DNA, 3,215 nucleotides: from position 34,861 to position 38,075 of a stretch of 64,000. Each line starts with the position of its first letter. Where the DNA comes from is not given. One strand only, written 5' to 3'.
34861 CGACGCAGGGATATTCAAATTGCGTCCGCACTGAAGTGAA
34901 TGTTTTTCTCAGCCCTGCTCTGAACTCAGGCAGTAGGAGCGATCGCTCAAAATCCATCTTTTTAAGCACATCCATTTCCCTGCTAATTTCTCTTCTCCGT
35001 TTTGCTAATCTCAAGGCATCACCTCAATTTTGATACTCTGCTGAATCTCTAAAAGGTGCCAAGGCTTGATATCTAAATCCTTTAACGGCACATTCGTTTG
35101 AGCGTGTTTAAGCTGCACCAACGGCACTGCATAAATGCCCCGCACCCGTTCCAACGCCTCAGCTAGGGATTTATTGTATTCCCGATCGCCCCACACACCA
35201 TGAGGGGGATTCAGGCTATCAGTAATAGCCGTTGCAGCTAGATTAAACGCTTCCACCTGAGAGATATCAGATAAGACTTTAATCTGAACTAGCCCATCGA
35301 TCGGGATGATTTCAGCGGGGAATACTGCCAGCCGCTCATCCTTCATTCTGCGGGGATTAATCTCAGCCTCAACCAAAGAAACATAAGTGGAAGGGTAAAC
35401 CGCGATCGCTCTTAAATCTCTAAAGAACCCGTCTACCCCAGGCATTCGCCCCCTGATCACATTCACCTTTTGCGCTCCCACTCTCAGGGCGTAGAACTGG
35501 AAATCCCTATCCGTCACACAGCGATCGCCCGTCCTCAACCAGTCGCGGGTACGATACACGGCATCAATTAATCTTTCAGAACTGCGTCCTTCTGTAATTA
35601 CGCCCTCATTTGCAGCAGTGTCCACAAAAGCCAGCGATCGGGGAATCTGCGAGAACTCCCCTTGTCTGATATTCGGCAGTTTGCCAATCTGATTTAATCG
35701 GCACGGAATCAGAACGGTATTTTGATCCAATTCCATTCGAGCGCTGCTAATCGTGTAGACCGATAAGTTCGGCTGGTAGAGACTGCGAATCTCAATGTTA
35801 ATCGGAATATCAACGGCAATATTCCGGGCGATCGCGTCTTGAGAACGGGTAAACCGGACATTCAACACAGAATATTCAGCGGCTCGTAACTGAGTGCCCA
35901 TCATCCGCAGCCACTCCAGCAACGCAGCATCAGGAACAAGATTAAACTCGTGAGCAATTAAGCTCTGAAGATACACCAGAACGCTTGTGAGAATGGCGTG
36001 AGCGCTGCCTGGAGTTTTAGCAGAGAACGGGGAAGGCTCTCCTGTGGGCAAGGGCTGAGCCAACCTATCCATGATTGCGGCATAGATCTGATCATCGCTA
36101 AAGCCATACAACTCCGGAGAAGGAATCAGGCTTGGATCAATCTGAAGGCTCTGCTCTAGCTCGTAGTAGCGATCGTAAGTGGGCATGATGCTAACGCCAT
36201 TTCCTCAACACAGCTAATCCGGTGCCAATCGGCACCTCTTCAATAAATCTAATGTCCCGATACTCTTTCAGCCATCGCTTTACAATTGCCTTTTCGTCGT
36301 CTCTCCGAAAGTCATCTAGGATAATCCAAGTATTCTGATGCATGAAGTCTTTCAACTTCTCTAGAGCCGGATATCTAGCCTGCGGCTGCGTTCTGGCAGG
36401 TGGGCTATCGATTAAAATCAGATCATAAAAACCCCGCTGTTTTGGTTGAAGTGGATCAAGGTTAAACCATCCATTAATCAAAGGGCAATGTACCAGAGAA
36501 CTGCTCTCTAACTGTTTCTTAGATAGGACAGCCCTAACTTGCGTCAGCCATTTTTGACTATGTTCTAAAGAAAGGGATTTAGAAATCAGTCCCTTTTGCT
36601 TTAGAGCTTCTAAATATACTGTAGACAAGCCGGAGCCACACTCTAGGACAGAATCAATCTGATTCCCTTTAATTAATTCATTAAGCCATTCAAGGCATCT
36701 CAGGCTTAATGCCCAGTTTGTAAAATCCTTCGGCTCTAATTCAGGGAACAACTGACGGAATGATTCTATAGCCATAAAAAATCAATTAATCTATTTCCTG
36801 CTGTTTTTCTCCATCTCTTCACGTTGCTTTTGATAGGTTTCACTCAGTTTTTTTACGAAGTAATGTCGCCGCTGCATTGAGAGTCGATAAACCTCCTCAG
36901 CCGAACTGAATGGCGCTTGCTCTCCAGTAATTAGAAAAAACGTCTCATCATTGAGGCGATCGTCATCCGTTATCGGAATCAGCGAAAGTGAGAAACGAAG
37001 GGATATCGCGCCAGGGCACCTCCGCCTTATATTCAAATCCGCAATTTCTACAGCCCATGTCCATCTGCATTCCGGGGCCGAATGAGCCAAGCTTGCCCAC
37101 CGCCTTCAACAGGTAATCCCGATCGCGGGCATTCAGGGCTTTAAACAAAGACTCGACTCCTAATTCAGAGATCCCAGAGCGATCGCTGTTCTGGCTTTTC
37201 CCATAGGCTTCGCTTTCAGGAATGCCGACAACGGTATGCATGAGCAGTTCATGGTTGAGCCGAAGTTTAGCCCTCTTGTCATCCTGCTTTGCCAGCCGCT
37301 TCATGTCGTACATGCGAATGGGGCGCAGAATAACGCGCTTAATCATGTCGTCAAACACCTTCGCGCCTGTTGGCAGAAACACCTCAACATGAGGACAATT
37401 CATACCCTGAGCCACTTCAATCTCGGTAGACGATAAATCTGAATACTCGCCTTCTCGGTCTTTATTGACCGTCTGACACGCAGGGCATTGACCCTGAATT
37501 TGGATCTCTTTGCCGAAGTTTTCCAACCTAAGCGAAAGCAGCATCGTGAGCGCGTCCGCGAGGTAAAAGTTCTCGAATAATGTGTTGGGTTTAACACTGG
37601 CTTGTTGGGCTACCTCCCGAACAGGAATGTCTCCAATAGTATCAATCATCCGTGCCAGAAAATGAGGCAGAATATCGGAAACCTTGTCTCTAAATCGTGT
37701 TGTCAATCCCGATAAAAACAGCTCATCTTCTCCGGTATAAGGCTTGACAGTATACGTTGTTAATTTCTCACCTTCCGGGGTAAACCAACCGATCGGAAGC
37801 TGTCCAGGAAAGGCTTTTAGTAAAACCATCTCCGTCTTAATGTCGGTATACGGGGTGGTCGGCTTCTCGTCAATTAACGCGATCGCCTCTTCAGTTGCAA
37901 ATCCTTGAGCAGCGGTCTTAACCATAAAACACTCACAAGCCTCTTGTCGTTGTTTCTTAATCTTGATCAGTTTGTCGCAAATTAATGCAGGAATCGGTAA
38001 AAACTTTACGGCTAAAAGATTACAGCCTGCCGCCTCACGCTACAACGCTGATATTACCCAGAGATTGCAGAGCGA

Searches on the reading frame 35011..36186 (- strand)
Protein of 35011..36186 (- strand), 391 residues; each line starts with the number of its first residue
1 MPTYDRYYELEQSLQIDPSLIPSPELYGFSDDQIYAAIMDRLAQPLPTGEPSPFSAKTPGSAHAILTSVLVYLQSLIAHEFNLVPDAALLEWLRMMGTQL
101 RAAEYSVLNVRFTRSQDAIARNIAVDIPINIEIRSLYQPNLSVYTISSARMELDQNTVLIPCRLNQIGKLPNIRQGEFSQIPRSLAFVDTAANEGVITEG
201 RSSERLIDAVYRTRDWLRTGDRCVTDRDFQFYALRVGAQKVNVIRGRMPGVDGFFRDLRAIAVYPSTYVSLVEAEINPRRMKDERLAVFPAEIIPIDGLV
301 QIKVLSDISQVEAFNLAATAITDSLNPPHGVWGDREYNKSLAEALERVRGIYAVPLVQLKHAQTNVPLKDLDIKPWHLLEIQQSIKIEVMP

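Call 16: search_protein_families(library=pfam, proteins=[window:35011-36186:-], max_evalue=0.01)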
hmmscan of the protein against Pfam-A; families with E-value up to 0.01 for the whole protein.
window:35011-36186:- (391 aa): 0 families

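Call 44: search_protein_families(library=phrogs, proteins=[window:35011-36186:-], max_evalue=0.001)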
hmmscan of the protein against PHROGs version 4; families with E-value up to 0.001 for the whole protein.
window:35011-36186:- (391 aa): 1 family
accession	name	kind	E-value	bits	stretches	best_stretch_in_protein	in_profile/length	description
phrog_6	-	tail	5.2e-14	52.8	1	13-362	53-378/548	baseplate wedge subunit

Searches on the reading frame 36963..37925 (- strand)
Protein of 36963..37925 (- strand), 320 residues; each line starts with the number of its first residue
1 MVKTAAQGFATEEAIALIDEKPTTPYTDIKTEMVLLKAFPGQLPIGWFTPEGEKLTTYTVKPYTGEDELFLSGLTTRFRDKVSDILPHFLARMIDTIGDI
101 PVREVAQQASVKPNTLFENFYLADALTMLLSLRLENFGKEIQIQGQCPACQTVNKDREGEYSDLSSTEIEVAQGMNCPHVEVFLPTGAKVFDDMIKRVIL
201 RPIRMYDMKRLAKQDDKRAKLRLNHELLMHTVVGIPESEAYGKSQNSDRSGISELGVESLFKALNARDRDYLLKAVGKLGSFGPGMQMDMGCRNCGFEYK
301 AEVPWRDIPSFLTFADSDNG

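Call 16: search_protein_families(library=pfam, proteins=[window:36963-37925:-], max_evalue=0.01)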
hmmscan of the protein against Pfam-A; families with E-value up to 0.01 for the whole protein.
window:36963-37925:- (320 aa): 3 families
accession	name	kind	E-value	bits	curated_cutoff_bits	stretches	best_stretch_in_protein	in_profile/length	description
PF23470.1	Zn_ribbon_PF0610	-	8.1e-05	22.7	26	0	292-303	4-15/39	PF0610 rubredoxin-like zinc beta-ribbon domain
PF12322.14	T4_baseplate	-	0.0017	18.5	24.5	0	120-154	61-95/219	T4 bacteriophage base plate protein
PF18073.7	Zn_ribbon_LapB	-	0.0096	16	25.7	0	141-151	11-21/28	Rubredoxin metal binding domain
